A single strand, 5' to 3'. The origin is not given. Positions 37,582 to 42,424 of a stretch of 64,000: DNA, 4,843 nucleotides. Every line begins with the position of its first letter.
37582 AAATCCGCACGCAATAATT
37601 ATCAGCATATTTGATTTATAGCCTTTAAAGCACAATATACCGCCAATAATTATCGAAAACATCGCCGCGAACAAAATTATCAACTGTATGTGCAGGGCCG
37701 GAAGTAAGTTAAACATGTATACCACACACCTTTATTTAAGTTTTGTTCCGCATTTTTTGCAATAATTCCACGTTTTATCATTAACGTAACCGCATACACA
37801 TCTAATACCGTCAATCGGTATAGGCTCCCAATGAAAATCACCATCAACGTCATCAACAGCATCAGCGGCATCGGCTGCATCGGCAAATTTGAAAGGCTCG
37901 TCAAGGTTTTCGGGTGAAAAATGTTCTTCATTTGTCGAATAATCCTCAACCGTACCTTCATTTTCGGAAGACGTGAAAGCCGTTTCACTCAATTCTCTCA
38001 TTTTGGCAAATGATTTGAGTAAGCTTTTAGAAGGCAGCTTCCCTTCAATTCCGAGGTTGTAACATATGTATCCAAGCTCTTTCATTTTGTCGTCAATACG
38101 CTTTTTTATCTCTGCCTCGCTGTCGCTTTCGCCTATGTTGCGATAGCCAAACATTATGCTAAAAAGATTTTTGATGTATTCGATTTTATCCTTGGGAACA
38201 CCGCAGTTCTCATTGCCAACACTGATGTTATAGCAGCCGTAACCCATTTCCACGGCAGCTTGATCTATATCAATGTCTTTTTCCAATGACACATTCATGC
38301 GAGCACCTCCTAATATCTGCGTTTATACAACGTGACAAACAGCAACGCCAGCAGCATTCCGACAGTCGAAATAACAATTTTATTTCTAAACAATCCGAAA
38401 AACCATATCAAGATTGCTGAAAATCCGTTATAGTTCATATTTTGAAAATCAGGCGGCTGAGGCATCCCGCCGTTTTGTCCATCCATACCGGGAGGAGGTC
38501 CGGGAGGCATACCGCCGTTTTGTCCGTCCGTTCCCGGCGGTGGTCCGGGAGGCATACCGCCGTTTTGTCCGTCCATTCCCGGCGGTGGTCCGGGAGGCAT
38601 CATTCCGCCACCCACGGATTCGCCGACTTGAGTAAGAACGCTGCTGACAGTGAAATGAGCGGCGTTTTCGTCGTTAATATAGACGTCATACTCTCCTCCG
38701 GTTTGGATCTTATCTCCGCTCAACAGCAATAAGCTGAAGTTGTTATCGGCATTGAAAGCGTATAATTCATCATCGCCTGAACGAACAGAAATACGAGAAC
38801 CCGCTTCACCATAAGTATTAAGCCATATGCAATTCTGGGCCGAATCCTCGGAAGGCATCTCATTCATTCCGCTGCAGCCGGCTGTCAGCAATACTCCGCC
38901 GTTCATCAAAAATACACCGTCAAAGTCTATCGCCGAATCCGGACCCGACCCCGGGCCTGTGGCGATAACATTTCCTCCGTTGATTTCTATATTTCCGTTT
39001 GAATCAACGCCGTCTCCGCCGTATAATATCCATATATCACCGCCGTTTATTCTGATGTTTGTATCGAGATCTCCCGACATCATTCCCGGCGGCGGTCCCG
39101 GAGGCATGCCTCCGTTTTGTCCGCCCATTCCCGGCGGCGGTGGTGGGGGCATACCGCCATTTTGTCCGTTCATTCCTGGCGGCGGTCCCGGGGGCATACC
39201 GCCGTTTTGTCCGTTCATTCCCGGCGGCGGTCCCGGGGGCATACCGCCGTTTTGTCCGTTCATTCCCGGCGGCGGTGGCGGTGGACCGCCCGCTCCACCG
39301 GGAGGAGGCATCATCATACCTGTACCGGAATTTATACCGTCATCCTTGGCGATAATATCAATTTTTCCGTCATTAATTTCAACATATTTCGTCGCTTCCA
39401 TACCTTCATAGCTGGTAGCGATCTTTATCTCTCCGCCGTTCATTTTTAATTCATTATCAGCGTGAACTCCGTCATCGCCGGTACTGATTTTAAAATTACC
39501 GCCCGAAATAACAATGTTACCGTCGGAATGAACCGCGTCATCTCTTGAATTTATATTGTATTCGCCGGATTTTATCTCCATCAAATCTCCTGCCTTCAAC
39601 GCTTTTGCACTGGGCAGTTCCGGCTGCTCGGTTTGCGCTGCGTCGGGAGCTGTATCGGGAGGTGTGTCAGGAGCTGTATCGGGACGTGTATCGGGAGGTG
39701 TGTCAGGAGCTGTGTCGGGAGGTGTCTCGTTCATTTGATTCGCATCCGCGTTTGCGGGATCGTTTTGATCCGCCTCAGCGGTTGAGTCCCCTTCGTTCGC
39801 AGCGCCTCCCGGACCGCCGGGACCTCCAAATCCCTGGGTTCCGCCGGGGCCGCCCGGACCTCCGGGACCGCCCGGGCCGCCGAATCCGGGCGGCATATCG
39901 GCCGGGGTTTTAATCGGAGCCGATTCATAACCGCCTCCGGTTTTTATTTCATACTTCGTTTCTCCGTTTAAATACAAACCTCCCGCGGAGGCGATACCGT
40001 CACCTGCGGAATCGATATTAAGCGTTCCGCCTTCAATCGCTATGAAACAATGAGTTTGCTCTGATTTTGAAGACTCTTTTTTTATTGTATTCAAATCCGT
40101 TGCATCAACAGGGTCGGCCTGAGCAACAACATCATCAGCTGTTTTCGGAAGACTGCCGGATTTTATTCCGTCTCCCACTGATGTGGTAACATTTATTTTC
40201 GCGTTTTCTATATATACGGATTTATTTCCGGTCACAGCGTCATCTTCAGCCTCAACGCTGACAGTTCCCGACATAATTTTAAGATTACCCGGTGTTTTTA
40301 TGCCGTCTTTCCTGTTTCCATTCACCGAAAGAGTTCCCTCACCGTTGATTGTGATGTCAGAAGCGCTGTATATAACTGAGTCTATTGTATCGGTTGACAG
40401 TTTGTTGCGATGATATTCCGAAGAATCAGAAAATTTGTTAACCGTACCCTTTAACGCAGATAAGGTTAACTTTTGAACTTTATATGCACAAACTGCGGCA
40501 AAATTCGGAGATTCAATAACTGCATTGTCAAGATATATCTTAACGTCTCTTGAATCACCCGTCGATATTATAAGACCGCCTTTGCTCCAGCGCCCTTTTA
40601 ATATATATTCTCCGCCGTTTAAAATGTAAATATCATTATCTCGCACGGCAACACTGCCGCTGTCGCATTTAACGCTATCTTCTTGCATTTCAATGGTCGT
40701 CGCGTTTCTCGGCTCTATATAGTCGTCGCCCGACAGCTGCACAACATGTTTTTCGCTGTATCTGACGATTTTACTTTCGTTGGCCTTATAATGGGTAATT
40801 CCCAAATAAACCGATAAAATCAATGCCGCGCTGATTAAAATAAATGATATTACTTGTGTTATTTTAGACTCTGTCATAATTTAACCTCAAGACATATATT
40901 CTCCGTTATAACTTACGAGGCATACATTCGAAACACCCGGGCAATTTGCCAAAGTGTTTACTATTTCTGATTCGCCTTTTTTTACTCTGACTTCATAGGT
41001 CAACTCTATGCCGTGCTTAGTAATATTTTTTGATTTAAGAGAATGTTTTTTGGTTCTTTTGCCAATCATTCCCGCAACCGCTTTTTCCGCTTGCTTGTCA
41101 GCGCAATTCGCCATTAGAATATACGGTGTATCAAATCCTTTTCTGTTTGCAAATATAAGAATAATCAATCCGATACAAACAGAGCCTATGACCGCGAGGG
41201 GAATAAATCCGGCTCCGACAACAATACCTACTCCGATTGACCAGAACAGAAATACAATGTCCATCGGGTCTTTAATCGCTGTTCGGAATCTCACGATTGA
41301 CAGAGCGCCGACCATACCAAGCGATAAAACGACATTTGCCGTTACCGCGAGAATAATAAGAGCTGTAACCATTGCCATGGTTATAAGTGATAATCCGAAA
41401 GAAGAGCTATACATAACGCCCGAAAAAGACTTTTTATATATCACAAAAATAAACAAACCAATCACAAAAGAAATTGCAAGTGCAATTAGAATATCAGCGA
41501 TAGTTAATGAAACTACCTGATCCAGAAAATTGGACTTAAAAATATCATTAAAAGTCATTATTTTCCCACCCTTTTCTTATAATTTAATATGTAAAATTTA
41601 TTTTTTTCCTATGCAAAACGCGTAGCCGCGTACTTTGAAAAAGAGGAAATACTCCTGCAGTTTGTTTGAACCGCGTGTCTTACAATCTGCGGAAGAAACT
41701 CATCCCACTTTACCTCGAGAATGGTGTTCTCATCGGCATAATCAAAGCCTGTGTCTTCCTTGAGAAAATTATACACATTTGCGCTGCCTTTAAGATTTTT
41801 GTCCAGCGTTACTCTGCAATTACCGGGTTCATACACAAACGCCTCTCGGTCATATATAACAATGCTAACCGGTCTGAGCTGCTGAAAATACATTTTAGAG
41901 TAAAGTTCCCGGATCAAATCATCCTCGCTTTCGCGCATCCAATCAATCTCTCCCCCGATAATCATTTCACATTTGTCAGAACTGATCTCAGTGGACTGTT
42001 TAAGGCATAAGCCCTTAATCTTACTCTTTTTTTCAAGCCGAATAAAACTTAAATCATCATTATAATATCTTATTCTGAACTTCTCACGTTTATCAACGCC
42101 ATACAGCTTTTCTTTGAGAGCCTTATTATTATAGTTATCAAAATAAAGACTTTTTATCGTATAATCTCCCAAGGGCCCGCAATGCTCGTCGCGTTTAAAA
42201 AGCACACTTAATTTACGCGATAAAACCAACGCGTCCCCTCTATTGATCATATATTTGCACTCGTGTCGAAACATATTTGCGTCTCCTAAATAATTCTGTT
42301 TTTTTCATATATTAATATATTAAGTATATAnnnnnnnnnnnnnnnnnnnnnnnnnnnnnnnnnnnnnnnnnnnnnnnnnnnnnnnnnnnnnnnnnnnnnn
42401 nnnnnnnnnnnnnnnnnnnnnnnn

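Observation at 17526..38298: About 20-kb single-strand cluster saturated with Ser/Thr phospho-signalling modules (3 kinases, 3 PP2C, 4 FHA, 8 zinc ribbons) fused to envelope-facing domains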

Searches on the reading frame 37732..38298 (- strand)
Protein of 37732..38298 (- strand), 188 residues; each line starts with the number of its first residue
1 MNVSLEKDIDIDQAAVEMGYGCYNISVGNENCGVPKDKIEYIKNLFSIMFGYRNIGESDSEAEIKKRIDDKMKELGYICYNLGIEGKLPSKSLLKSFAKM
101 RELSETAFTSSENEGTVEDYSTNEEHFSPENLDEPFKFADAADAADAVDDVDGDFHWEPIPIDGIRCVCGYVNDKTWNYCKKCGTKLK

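Call 4: search_protein_families(library=pfam, proteins=[window:37732-38298:-], max_evalue=0.01)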
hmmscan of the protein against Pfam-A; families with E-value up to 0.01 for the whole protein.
window:37732-38298:- (188 aa): 2 families
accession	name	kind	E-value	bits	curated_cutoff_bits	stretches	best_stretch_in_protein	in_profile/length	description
PF13240.11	Zn_Ribbon_1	-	0.00057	20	25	1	169-187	5-23/23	zinc-ribbon domain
PF12773.13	DZR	-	0.0085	16.7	27.3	0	169-188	4-23/45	Double zinc ribbon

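Call 27: search_protein_families(library=ncbifam, proteins=[window:37732-38298:-], max_evalue=0.001)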
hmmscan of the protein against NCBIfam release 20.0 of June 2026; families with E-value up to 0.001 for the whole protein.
window:37732-38298:- (188 aa): 0 families

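Call 68: search_protein_families(library=pfam, proteins=[window:37732-38298:-], max_evalue=5)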
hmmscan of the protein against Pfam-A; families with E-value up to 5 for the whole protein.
window:37732-38298:- (188 aa): 5 families
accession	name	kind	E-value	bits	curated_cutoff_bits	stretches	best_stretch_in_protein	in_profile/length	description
PF13240.11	Zn_Ribbon_1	-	0.00057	20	25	1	169-187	5-23/23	zinc-ribbon domain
PF12773.13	DZR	-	0.0085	16.7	27.3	1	169-188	4-23/45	Double zinc ribbon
PF22511.2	PBP2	-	0.15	12.3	27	0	13-26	45-58/63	PolB1 Binding Protein 2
PF13248.11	Zn_ribbon_3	-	0.48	10.4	27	1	169-187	8-26/26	zinc-ribbon domain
PF24463.1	DUF7577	-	0.73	9.9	28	1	169-187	8-26/27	Domain of unknown function (DUF7577)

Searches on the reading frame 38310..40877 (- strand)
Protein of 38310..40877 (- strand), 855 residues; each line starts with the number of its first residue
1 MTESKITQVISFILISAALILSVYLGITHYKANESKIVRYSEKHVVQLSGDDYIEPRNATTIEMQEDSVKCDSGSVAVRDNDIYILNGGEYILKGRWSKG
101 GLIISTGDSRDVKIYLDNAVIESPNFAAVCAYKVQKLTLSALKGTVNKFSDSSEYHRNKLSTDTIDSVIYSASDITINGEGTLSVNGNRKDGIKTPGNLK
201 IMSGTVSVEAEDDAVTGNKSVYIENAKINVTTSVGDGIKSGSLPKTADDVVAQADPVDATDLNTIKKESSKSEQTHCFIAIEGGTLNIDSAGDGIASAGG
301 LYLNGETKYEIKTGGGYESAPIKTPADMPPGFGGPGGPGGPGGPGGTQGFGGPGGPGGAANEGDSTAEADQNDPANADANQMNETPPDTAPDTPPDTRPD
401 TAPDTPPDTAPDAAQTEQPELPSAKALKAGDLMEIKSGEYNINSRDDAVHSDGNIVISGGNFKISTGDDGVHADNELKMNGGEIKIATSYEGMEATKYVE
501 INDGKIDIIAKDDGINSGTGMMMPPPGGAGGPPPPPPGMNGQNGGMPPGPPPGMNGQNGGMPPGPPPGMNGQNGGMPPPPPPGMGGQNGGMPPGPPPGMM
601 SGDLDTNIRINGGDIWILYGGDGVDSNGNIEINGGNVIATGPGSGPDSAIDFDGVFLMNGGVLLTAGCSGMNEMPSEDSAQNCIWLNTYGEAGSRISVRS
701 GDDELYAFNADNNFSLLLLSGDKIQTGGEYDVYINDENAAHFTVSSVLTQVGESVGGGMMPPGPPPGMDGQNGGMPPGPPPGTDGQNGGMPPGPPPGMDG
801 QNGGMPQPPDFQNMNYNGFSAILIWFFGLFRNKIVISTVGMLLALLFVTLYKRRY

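Call 4: search_protein_families(library=pfam, proteins=[window:38310-40877:-], max_evalue=0.01)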
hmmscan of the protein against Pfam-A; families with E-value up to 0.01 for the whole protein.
window:38310-40877:- (855 aa): 1 family
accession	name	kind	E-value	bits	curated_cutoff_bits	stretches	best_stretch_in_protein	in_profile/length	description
PF14262.12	Cthe_2159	-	2.1e-66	224.3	25.8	2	80-470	2-262/262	Carbohydrate-binding domain-containing protein Cthe_2159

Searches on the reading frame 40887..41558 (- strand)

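Call 7: search_protein_families(library=pfam, proteins=[window:40887-41558:-], max_evalue=0.01)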
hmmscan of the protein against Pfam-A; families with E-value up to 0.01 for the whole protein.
window:40887-41558:- (223 aa): 1 family
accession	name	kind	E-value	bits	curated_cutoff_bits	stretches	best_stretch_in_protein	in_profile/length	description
PF16316.10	DUF4956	-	2.2e-10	41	30.6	1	35-136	7-107/169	Domain of unknown function (DUF4956)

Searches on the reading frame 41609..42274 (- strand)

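Call 7: search_protein_families(library=pfam, proteins=[window:41609-42274:-], max_evalue=0.01)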
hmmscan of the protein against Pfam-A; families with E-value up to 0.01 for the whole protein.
window:41609-42274:- (221 aa): 1 family
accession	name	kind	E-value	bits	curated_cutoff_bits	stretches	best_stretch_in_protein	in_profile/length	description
PF09359.15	VTC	-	1.7e-38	132.9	23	1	2-217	1-229/235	VTC domain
